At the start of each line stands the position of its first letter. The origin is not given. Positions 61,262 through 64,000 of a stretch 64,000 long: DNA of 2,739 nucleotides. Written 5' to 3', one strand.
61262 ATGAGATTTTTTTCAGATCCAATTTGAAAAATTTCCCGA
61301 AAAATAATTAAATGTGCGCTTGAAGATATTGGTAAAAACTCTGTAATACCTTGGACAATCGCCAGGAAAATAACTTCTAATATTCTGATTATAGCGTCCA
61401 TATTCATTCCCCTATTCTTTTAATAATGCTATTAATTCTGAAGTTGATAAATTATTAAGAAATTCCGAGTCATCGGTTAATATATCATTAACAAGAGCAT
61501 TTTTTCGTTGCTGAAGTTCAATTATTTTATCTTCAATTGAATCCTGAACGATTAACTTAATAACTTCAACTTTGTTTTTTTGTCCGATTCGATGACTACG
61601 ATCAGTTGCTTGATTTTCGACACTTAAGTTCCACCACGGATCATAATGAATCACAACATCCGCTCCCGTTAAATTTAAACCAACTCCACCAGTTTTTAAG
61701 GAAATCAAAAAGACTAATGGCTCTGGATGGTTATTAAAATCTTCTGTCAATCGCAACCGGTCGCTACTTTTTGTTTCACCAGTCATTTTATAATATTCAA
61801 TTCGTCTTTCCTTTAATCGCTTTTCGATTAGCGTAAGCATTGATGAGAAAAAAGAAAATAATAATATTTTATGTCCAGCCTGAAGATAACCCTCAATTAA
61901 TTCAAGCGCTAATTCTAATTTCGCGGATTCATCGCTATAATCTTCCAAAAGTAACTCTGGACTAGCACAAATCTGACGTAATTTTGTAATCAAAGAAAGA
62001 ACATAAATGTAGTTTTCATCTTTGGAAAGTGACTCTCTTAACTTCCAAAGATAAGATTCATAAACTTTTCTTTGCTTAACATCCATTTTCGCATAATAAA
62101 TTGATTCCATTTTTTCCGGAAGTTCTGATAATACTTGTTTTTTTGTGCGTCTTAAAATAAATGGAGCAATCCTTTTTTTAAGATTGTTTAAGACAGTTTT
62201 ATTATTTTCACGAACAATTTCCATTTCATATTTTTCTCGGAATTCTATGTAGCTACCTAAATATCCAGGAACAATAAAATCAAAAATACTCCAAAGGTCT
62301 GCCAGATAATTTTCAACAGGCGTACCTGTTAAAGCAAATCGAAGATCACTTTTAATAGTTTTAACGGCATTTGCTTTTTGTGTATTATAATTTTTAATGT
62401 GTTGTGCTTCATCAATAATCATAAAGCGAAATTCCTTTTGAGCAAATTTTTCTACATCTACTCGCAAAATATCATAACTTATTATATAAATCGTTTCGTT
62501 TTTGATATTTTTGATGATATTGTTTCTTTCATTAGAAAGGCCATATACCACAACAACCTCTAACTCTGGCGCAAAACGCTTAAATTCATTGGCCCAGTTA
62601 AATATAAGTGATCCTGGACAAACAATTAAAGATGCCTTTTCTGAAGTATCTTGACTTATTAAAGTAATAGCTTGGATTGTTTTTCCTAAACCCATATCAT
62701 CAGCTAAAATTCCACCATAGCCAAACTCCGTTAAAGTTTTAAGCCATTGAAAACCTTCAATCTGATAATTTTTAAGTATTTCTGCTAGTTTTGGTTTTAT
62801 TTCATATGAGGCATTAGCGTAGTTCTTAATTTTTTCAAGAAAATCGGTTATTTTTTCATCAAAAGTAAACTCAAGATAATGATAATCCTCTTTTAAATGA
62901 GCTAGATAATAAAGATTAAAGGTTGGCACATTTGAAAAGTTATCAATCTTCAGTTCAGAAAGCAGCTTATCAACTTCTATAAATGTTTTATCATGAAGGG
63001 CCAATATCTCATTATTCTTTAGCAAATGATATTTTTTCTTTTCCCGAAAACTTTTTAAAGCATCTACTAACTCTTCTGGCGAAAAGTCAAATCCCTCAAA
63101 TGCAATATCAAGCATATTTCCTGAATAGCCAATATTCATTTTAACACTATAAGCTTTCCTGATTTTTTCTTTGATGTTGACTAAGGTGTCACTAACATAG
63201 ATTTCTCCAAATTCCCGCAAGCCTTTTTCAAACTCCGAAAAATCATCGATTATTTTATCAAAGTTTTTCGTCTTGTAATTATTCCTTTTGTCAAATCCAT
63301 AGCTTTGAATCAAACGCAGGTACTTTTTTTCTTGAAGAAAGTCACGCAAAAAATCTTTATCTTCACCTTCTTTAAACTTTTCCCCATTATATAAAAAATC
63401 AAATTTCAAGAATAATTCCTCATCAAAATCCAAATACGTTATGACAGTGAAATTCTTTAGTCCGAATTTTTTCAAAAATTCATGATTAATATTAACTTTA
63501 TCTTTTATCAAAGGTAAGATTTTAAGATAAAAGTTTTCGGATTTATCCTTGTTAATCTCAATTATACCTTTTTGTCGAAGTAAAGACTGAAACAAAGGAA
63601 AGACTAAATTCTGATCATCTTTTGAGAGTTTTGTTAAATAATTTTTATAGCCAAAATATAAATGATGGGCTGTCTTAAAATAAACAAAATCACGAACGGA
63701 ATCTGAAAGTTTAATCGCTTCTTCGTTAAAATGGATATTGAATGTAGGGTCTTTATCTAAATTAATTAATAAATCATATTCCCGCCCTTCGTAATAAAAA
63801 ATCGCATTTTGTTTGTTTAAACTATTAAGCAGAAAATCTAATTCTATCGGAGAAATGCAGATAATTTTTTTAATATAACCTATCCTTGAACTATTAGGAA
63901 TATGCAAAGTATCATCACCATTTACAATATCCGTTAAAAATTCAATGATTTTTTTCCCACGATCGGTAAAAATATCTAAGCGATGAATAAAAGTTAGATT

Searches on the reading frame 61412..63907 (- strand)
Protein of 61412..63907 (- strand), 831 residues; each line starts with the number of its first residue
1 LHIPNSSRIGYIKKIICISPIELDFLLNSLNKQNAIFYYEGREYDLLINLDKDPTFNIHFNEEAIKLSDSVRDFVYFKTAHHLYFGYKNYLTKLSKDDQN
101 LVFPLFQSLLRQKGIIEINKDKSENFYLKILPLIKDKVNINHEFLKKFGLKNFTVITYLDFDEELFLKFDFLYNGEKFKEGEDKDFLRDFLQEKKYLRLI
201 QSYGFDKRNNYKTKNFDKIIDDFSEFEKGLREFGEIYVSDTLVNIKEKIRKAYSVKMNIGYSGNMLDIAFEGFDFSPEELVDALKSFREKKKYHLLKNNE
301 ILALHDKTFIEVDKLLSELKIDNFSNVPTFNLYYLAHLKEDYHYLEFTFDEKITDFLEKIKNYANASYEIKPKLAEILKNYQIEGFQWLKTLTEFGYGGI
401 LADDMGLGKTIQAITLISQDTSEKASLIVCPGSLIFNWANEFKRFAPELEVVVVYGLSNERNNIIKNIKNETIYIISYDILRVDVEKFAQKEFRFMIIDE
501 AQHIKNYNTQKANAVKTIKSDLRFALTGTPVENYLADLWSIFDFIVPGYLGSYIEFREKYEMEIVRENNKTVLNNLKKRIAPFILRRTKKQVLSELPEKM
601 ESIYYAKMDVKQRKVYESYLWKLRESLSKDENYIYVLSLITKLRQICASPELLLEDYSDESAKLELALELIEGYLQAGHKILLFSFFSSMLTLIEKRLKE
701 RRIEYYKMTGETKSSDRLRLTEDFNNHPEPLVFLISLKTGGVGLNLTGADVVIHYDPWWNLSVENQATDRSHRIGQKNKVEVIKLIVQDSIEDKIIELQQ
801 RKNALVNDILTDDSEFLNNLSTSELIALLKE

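Call 65: search_protein_families(library=pfam, proteins=[window:61412-63907:-], max_evalue=0.00001)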
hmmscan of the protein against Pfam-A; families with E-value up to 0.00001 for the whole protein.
window:61412-63907:- (831 aa): 5 families
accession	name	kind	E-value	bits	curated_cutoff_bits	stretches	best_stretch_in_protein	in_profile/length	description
PF00176.29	SNF2-rel_dom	-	1e-68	232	24.9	1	381-651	1-289/290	SNF2-related domain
PF08455.15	SNF2_assoc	-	1.6e-43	149.5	27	1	16-370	3-372/373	Bacterial SNF2 helicase associated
PF00271.37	Helicase_C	-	2.2e-22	79.8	23.5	1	663-775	2-110/110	Helicase conserved C-terminal domain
PF04851.21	ResIII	-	4.2e-12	46.7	22.5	1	379-531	5-163/164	Type III restriction enzyme, res subunit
PF00270.35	DEAD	-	3.4e-06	27.3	26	1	404-526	22-156/167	DEAD/DEAH box helicase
